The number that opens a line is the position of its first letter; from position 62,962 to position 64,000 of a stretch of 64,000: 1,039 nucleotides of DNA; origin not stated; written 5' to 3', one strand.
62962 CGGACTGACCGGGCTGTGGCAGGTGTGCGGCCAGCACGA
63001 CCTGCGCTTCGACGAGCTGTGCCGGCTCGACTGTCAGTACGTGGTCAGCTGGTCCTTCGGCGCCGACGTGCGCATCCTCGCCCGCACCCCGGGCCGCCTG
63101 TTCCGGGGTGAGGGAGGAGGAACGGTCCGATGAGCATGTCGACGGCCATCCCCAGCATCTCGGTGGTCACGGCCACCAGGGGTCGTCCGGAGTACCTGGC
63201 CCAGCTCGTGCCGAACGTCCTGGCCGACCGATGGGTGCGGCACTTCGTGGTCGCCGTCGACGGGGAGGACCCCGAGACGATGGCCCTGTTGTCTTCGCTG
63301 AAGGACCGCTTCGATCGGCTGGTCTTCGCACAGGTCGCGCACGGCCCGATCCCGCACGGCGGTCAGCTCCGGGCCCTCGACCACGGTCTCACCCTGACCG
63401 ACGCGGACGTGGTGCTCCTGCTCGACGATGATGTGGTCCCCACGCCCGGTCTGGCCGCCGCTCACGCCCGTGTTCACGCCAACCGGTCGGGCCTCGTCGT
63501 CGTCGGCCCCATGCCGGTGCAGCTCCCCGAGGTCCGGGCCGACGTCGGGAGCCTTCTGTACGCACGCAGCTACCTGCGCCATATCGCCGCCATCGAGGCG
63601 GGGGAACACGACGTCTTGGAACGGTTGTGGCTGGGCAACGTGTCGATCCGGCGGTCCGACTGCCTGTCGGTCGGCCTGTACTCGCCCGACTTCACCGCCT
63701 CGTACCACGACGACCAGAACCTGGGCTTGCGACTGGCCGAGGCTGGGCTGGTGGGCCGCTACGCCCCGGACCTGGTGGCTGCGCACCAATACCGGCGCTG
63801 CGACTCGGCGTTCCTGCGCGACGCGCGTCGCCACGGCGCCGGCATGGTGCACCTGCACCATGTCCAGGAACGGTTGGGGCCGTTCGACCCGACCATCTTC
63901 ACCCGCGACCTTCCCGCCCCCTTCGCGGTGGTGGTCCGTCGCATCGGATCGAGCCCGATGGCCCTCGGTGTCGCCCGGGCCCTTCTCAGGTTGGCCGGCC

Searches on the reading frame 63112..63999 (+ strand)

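Call 60: search_protein_families(library=pfam, proteins=[window:63112-63999:+], max_evalue=0.001)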
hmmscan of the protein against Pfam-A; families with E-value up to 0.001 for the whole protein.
window:63112-63999:+ (296 aa): 3 families
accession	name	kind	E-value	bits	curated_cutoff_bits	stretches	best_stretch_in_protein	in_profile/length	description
PF13641.12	Glyco_tranf_2_3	-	6.9e-13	49.6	27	1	14-237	1-223/230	Glycosyltransferase like family 2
PF00535.33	Glycos_transf_2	-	2.7e-07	31.1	23.3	1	17-137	1-119/168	Glycosyl transferase family 2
PF13632.12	Glyco_trans_2_3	-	4.5e-05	23.8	27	1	101-245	2-143/198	Glycosyl transferase family group 2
